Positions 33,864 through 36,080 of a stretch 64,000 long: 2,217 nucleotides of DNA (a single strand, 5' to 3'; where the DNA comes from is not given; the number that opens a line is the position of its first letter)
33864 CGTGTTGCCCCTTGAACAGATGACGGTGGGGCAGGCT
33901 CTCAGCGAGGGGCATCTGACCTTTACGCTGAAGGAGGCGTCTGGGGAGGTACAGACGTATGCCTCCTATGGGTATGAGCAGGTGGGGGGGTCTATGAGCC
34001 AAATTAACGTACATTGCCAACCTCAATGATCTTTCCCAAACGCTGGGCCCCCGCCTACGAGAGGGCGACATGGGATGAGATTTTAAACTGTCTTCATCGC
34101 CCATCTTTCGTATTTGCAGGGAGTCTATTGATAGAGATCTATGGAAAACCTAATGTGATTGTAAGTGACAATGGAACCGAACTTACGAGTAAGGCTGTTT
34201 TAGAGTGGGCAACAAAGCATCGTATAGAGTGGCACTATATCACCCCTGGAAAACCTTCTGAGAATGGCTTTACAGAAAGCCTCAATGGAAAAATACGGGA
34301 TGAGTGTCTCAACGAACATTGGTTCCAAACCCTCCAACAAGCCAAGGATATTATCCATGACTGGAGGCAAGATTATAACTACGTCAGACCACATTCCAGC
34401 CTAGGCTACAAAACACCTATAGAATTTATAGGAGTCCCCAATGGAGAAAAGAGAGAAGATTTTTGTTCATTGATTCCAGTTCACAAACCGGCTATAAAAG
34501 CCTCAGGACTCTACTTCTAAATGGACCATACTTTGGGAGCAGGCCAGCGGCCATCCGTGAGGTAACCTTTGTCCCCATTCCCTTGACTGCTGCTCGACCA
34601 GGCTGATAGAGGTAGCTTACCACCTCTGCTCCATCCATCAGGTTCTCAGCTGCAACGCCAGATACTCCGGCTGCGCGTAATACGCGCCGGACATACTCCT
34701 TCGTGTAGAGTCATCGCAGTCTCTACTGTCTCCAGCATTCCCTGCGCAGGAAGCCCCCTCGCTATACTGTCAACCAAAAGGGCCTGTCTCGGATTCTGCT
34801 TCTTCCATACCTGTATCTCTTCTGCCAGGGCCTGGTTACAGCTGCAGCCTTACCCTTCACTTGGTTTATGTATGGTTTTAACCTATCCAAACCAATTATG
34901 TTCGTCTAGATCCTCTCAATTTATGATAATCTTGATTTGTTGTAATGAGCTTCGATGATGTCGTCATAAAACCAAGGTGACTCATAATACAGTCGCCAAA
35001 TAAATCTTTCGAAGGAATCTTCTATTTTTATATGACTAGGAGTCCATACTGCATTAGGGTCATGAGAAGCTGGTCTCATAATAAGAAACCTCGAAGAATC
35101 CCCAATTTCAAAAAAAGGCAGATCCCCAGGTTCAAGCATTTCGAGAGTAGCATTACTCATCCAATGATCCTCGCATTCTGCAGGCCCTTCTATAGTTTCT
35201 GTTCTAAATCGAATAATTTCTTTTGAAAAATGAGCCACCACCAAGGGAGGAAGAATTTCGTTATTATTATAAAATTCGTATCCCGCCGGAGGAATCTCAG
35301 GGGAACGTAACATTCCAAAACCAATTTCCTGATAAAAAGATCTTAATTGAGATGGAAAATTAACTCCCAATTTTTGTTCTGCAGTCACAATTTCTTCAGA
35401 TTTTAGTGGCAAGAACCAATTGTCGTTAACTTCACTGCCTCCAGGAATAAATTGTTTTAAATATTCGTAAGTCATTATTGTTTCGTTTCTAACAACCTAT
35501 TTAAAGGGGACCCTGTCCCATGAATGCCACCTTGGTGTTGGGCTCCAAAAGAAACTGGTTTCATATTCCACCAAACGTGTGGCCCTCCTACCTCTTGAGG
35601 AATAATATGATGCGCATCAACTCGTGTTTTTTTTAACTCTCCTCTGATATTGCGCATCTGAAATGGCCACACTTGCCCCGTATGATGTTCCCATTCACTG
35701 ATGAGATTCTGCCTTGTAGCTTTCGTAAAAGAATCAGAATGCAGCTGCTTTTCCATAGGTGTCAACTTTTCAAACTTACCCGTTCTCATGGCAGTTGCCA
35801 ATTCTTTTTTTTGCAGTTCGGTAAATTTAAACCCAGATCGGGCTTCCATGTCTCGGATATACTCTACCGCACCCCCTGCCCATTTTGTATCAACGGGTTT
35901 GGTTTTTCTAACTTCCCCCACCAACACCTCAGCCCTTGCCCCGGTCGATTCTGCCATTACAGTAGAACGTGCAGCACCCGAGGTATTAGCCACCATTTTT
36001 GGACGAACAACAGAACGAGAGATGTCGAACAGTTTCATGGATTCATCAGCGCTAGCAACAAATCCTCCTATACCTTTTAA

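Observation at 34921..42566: CdiA/FhaB-like polymorphic toxin with an AHH nuclease tip and an overlapping SUKH (SMI1/KNR4) immunity gene in an apparent intracellular symbiont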

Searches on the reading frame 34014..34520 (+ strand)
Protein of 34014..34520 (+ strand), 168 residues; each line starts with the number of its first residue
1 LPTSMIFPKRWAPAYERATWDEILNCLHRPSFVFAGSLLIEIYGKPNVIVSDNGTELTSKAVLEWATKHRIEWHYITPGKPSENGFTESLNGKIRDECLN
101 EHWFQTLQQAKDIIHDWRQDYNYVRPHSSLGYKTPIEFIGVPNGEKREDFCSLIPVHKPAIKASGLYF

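Call 8: search_protein_families(library=pfam, proteins=[window:34014-34520:+], max_evalue=0.001)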
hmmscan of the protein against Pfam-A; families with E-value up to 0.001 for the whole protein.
window:34014-34520:+ (168 aa): 3 families
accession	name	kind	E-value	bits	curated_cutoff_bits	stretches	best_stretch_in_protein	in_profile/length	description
PF13683.12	rve_3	-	2.8e-31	107.5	26.5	1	69-135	1-67/67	Integrase core domain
PF13333.12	rve_2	-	3.3e-08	34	22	1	88-138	1-51/56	Integrase core domain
PF00665.32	rve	-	2.4e-07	31.4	32.6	1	40-81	59-102/102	Integrase core domain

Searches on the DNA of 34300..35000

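Call 77: search_rna_families(source=window, start=34300, end=35000, threshold=evalue, max_evalue=1)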
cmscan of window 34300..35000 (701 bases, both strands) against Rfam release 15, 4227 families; matches with E-value up to 1: 2.
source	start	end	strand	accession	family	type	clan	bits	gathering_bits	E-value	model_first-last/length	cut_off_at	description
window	34393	34464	-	RF02219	ZNRD1-AS1_2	Gene; lncRNA;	-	15.4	60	0.39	1-76/76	no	ZNRD1 antisense RNA 1 conserved region 2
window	34784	34860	-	RF02267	Vax2os1_2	Gene; lncRNA;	-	7.2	55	0.84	401-466/466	no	Vax2os1 conserved region 2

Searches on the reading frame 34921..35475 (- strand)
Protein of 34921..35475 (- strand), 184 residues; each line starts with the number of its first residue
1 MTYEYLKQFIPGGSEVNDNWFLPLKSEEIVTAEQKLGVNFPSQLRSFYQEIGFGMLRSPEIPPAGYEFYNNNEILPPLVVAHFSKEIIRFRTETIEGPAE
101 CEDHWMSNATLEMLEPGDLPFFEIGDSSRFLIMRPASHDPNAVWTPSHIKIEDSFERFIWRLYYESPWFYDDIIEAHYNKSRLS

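Call 3: search_protein_families(library=pfam, proteins=[window:34921-35475:-], max_evalue=1)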
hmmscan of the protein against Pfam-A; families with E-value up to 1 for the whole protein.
window:34921-35475:- (184 aa): 3 families
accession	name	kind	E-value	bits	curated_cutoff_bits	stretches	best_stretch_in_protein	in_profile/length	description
PF09346.15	SMI1_KNR4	-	5.1e-08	34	25.4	1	23-159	1-123/125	SMI1 / KNR4 family (SUKH-1)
PF14568.11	SUKH_6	-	4.4e-07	30.9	27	1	27-159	2-119/119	SMI1-KNR4 cell-wall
PF14567.11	SUKH_5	-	0.00014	22.1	27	1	25-62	23-60/142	SMI1-KNR4 cell-wall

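Call 4: search_protein_families(library=ncbifam, proteins=[window:34921-35475:-], max_evalue=1)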
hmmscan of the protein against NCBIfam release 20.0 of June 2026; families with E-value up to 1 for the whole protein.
window:34921-35475:- (184 aa): 0 families

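Call 32: search_solved_structures(query=window:34924-35475:-, max_evalue=10, show_alignments=2)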
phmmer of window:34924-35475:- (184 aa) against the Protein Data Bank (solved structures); distinct sequences matched with E-value up to 10: 1.
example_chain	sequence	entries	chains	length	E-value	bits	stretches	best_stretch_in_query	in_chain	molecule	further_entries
9nvv_b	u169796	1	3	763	1.2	12.4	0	8-38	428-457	HIV envelope gp120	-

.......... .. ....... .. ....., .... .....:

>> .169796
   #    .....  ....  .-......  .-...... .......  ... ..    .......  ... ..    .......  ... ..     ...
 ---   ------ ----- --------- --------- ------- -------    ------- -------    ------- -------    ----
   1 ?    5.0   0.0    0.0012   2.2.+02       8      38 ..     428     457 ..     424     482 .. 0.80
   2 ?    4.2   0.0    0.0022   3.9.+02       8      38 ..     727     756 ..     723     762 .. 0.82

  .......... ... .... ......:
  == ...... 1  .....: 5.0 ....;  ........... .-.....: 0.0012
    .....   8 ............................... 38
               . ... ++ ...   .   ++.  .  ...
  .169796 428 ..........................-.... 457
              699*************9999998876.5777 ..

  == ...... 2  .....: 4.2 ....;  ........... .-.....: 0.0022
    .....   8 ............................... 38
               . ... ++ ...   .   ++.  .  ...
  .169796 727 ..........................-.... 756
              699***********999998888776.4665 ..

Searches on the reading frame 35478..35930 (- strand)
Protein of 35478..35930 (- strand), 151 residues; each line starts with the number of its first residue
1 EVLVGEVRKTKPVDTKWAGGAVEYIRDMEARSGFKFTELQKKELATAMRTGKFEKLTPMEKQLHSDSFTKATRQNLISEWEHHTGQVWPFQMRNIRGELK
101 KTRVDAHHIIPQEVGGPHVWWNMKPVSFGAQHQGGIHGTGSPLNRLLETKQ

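Call 5: search_protein_families(library=pfam, proteins=[window:35478-35912:-], max_evalue=10)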
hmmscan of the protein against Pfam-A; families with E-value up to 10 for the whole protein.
seq(145 aa): 2 families
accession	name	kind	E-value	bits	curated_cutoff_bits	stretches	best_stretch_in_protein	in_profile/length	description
PF01844.29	HNH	-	0.029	15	21.4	1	96-118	12-34/47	HNH endonuclease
PF14279.12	HNH_5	-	0.26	11.7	27.5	1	94-117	9-32/56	HNH endonuclease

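Call 28: predict_structure(protein=window:35478-35930:-)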
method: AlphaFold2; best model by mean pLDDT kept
length: 151 residues; sequences in the alignment: 1
mean_pLDDT: 45.3   pTM: 0.31
mean pLDDT of the five models: 45.3, 41.3, 40.0, 37.9, 37.3
residues with pLDDT >= 90: 0; 70-90: 3; 50-70: 53; < 50: 95
segments of 3 or more residues with pLDDT < 50: 1-21, 66-68, 89-138, 140-151
pLDDT, mean of each block of 10 residues (from residue 1): 33 41 56 61 61 52 49 54 51 35 35 34 34 39 45 40
secondary structure, 60 per line:
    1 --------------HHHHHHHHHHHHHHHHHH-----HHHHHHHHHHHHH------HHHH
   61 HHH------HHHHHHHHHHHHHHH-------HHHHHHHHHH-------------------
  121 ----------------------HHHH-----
elements in order: H15-32 H38-50 H57-63 H70-84 H92-101 H143-146

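Call 40: search_protein_families(library=pfam, alignment_id=A2, max_evalue=1)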
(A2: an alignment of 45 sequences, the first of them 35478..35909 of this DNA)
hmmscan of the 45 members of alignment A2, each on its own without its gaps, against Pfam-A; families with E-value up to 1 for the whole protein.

A. member 1, window:35478-35909:- (144 aa): 2 families
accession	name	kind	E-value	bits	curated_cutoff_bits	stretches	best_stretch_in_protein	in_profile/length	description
PF01844.29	HNH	-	0.029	15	21.4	1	95-117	12-34/47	HNH endonuclease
PF14279.12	HNH_5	-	0.25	11.7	27.5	1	93-116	9-32/56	HNH endonuclease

B. families by the number of members that match (of 45 scanned): 43 families (the first 25 are shown)
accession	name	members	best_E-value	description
PF01844.29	HNH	31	0.00017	HNH endonuclease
PF14279.12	HNH_5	10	0.015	HNH endonuclease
PF14117.11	DUF4287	2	0.03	Domain of unknown function (DUF4287)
PF10437.14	Lip_prot_lig_C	2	0.051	Bacterial lipoate protein ligase C-terminus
PF13930.12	Endonuclea_NS_2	2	0.062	DNA/RNA non-specific endonuclease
PF04433.23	SWIRM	2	0.071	SWIRM domain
PF15284.11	PAGK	2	0.16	Phage-encoded virulence factor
PF14448.11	Nuc_N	1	1e-31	Nuclease N terminal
PF07591.16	PT-HINT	1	1.4e-12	Pretoxin HINT domain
PF12685.13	SpoIIIAH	1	3e-10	SpoIIIAH-like protein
PF21213.3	PriA-like_WH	1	0.0031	Primosomal protein N'-like, winged helix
PF10585.14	UBA_E1_SCCH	1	0.0035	Ubiquitin-activating enzyme, SCCH domain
PF04994.19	TfoX_C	1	0.0048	TfoX C-terminal domain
PF13986.11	DUF4224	1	0.0073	Domain of unknown function (DUF4224)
PF01266.30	DAO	1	0.009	FAD dependent oxidoreductase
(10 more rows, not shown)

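Call 41: search_solved_structures(query=A2, max_evalue=1, show_alignments=2)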
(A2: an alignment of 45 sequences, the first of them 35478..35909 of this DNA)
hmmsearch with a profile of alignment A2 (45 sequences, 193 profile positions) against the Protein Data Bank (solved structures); distinct sequences matched with E-value up to 1: 4.
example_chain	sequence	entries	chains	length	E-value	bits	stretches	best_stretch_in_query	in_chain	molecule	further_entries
8cm0_A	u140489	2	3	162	1.6e-11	47.6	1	70-169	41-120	Rhs-family protein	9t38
8b6g_CL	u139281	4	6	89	0.45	13.5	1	37-92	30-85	Transposase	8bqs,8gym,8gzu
9vtg_LO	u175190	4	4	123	0.81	12.7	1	67-128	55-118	60S ribosomal protein L35-like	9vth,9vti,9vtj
9h3g_BP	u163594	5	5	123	0.9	12.5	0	24-128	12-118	Large ribosomal subunit protein uL29x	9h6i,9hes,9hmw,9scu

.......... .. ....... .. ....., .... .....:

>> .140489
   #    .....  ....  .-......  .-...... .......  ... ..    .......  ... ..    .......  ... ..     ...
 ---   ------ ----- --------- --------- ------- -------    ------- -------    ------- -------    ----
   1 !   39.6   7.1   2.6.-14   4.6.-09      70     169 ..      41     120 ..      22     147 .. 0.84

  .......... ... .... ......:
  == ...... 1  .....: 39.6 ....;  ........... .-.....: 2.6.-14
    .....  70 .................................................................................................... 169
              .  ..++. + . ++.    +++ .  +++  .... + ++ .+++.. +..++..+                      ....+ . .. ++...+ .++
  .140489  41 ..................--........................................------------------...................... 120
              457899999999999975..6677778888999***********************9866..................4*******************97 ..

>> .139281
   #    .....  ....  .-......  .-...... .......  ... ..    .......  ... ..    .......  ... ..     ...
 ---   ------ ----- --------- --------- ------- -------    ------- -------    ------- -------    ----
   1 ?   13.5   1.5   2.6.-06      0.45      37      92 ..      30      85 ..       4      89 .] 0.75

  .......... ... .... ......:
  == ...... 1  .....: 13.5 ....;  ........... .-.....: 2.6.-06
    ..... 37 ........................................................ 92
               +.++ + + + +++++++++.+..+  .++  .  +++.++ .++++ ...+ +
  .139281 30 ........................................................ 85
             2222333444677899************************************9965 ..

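Call 48: predict_structure(alignment_id=A2)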
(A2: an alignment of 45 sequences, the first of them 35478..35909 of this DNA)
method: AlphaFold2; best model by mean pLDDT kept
length: 144 residues; sequences in the alignment: 45
mean_pLDDT: 91.7   pTM: 0.83
mean pLDDT of the five models: 91.7, 90.3, 90.3, 90.2, 89.9
residues with pLDDT >= 90: 109; 70-90: 27; 50-70: 7; < 50: 1
segments of 3 or more residues with pLDDT < 50: none
pLDDT, mean of each block of 10 residues (from residue 1): 65 89 96 93 90 97 98 98 96 97 96 97 89 91 75
secondary structure, 60 per line:
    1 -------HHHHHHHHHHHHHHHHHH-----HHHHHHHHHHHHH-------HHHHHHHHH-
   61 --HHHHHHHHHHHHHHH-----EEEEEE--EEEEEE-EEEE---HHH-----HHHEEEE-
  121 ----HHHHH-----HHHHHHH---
elements in order: H8-25 H31-43 H51-59 H63-77 E83-88 E91-96 E98-101 E116-119 H125-129 H135-141

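Call 52: fold_search(model_id=the predicted structure, library=pdb)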
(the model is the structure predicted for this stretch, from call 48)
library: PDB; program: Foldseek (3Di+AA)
matches with E <= 10: 82; with E <= 0.001: 3
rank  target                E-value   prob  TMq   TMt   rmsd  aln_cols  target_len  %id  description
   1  9t38_A                1.1e-04  1.00  0.58  0.69   2.3       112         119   26  Rhs2-CT endonuclease toxin in complex with cognate immunity protein RhsI2 and EF-Tu (released 2025-12-24)
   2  8cm0_AAA              1.2e-04  1.00  0.57  0.71   2.2       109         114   27  Rhs2-CT endonuclease toxin in complex with cognate immunity protein RhsI2 (released 2024-08-28)
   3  9t38_D                1.6e-04  1.00  0.59  0.71   2.3       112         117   26  Rhs2-CT endonuclease toxin in complex with cognate immunity protein RhsI2 and EF-Tu (released 2025-12-24)
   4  9sjd_A                1.7e-01  0.41  0.34  0.18  10.5       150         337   16  Type I-F_HNH variant Cascade bound to dsDNA, HNH domain in outwards position (released 2026-02-18)
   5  4h9d_A                7.1e-01  0.20  0.31  0.41   8.7       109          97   14  Crystal Structure of Mn-dependent Gme HNH nicking endonuclease from Geobacter metallireducens GS-15, Northeast Structu (released 2012-10-10)
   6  9sjn_A                7.1e-01  0.18  0.28  0.14   6.5       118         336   14  Type I-F_HNH variant Cascade target-free RNP, HNH domain in outwards position (released 2026-02-18)
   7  8ydb_J                1.2e+00  0.13  0.29  0.15   7.3       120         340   15  Type I-FHNH Cascade-dsDNA intermediate complex (released 2024-07-31)
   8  8znr_F                1.2e+00  0.04  0.17  0.09  16.9       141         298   18  Cryo-EM structure of Cas8-HNH system at ssDNA-bound state (released 2024-10-02)
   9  6j55_E                1.6e+00  0.04  0.20  0.16  15.0       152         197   14  Crystal structure of an iron superoxide dismutate (FeSOD) from a pathogenic Acanthamoeba castellanii (released 2019-07-17)
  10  9siu_A                1.8e+00  0.18  0.25  0.12   4.8        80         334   18  Type I-F_HNH variant Cascade bound to dsDNA, HNH domain in outwards position (released 2026-02-18)
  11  4xf2_A                1.8e+00  0.04  0.20  0.09  16.7       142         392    8  Tetragonal structure of Arp2/3 complex (released 2015-11-18)
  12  9sit_A                1.9e+00  0.14  0.32  0.16   6.2       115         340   15  Type I-F_HNH variant Cascade bound to dsDNA, HNH domain in inwards position (released 2026-02-18)
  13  2nnn_D                2.3e+00  0.05  0.23  0.24  11.9       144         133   12  Crystal structure of probable transcriptional regulator from Pseudomonas aeruginosa (released 2006-11-21)
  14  9shx_A                2.7e+00  0.13  0.35  0.18   6.0       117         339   15  Type I-F_HNH variant Cascade bound to dsDNA, HNH domain in middle position (released 2026-02-04)
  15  6ghc_B                2.7e+00  0.10  0.29  0.16   6.4        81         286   16  Modification dependent EcoKMcrA restriction endonuclease (released 2018-08-08)
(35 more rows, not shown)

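Call 70: search_protein_families(library=ncbifam, alignment_id=A2, max_evalue=0.1)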
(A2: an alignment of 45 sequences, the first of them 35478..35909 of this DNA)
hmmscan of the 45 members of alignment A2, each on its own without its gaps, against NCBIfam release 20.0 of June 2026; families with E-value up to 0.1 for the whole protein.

A. member 1, window:35478-35909:- (144 aa): 0 families

B. families by the number of members that match (of 45 scanned): 11 families
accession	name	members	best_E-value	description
TIGR01954.1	nusA_Cterm_rpt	1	0.0089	transcription termination factor NusA, C-terminal duplication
NF041883.1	RNase_A_lipo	1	0.012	RNase A-like domain-containing lipoprotein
TIGR01728.1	SsuA_fam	1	0.023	aliphatic sulfonate ABC transporter substrate-binding protein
NF053526.1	Myco_lipo_LppK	1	0.025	lipoprotein LppK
NF033216.1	lipo_YgdI_YgdR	1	0.026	YgdI/YgdR family lipoprotein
NF040563.1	guided_IscB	1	0.046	RNA-guided endonuclease IscB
NF003341.0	PRK04358.1-2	1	0.051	hypothetical protein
NF011925.1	PRK15396.1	1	0.056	major outer membrane lipoprotein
NF000240.1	macrolide_MphC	1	0.074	Mph(C) family macrolide 2'-phosphotransferase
NF040519.1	Sbal_3080_fam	1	0.085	Sbal_3080 family lipoprotein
TIGR00546.1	lnt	1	0.085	apolipoprotein N-acyltransferase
